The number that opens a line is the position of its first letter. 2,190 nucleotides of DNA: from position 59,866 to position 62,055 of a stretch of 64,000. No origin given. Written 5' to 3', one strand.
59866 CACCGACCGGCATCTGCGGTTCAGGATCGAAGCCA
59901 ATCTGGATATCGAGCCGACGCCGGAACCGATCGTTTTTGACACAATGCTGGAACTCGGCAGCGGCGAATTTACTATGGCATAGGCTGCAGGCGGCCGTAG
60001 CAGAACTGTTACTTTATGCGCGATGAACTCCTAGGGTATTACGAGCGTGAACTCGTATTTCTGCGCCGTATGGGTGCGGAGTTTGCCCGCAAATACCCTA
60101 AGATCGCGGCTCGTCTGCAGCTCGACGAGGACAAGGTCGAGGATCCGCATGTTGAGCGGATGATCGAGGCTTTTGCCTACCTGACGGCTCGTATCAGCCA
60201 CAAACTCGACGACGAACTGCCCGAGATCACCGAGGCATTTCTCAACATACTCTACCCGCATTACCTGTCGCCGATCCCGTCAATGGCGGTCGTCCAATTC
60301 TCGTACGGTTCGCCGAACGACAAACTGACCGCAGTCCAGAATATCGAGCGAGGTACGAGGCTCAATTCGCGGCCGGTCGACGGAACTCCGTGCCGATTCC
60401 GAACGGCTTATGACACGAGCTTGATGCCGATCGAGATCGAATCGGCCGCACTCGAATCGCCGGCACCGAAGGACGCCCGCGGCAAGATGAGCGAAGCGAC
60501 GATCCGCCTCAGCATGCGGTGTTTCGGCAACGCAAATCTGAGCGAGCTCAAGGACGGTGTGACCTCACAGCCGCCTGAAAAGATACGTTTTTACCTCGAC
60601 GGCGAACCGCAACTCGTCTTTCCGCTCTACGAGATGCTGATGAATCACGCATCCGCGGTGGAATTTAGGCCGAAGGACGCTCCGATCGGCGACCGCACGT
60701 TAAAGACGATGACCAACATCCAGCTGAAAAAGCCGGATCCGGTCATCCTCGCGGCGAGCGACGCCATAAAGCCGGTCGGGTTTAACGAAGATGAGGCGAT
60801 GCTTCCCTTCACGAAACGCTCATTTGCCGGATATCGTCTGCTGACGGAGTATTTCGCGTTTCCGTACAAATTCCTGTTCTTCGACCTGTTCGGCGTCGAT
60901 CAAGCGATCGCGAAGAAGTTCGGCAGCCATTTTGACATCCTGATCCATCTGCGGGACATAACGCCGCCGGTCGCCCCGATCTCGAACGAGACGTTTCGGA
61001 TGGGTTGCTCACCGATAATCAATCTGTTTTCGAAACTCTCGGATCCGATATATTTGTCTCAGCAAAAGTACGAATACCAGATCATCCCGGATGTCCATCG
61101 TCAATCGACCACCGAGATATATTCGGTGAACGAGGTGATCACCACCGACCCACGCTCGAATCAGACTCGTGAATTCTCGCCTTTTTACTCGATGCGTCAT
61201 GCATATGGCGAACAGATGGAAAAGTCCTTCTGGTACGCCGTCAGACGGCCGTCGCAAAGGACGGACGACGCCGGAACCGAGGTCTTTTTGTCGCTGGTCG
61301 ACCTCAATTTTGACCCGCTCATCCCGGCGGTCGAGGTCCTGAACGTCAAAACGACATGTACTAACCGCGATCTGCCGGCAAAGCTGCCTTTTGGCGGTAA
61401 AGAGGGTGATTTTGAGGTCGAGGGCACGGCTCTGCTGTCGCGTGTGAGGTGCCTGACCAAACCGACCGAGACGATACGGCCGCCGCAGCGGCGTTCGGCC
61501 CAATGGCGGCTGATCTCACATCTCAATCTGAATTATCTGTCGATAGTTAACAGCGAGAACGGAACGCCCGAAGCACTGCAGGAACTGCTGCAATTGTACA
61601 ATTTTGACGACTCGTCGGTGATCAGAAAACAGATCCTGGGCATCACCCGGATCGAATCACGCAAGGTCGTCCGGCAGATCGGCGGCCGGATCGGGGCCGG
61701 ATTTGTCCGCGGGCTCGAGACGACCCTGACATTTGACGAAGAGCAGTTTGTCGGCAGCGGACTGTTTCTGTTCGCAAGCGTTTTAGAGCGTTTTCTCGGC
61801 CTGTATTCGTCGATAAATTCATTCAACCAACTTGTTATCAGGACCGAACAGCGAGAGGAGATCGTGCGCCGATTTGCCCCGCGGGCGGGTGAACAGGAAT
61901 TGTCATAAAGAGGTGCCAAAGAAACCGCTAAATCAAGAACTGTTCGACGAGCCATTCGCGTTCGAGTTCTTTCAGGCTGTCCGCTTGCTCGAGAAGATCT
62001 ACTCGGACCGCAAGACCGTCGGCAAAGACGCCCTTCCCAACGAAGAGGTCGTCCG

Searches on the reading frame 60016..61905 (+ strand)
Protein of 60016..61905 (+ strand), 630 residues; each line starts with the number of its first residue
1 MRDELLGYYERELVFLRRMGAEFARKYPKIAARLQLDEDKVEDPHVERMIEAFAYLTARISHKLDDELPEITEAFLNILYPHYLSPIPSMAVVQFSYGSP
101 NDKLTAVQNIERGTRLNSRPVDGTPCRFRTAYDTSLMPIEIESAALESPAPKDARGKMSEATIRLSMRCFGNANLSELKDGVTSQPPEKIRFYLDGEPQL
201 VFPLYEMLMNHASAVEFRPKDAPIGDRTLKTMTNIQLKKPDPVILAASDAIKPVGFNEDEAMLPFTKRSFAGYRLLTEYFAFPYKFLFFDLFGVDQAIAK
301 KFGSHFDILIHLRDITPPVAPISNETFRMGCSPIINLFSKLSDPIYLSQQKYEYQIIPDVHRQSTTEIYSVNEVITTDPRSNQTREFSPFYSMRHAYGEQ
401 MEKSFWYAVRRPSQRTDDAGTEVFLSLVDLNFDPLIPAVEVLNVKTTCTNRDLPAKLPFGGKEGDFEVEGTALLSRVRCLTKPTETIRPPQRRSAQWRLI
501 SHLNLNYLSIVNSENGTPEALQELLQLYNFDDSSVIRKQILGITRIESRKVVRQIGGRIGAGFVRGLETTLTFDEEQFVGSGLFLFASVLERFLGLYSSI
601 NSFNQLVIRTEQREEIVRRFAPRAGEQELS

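Call 5: search_protein_families(library=pfam, proteins=[window:60016-61905:+], max_evalue=0.01)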
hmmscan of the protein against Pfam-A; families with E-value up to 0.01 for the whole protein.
window:60016-61905:+ (630 aa): 1 family
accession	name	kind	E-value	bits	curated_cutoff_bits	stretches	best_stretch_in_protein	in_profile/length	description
PF05947.17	T6SS_TssF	-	9e-219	728.4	25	1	1-627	1-608/608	Type VI secretion system, TssF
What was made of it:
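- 54617..64000 (+): tagJ/impE, tssA, tssB (3' end altered by a 109-nt deletion relative to close relatives), tssC, hcp, tssE, tssF, tssG and clpV (starts 62951 and runs off the window). Pfam assignments (call 5).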

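Call 61: find_encoding_contigs(protein=window:60016-61905:+, flank=10000, max_places=4)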
Protein window:60016-61905:+ (630 aa): 23 contigs read that carry it; 4 places shown.
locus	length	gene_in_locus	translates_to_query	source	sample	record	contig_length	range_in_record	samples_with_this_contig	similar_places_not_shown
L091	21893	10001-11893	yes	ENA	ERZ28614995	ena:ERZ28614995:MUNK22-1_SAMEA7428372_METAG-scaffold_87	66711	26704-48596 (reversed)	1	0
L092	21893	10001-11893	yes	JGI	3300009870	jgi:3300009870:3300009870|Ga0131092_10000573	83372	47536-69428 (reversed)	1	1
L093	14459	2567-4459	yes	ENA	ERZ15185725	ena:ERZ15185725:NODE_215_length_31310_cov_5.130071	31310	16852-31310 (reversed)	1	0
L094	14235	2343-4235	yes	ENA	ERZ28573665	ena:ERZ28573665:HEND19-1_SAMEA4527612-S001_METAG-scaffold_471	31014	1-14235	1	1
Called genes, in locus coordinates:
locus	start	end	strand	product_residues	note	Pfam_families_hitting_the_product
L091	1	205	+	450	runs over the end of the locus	PF05936:T6SS_VasE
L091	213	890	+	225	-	PF09850:DotU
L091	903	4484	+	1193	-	PF14331:IcmF-related_N, PF06761:IcmF-related, PF21070:IcmF_helical (weak), PF06744:IcmF_C (weak)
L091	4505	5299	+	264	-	PF14559:TPR_19 (faint), PF07024:ImpE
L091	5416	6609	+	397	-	PF06812:ImpA_N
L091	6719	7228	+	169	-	PF05591:T6SS_VipA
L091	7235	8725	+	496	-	PF05943:VipB, PF18945:VipB_2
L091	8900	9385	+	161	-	PF05638:T6SS_HCP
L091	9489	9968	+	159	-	PF04965:GPW_gp25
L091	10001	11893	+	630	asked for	PF05947:T6SS_TssF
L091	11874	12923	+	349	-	PF06996:T6SS_TssG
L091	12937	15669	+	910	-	PF02861:Clp_N, PF13191:AAA_16 (weak), PF23569:NBD_SMAX1 (weak), PF00004:AAA, PF17871:AAA_lid_9, PF07724:AAA_2, PF07728:AAA_5, PF10431:ClpB_D2-small, +4 more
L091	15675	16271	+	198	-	-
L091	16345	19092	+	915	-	PF05954:Phage_GPD, PF04717:Phage_base_V, PF22178:Gp5_trimer_C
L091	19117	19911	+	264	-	-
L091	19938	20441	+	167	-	PF05488:PAAR_motif (faint)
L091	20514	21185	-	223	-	-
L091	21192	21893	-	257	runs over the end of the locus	PF00188:CAP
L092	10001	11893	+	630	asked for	PF05947:T6SS_TssF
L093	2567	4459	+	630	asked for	PF05947:T6SS_TssF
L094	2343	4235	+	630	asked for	PF05947:T6SS_TssF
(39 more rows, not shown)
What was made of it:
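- Checked: It also holds for the end of the cluster read in a 99%-identical contig (call 61).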
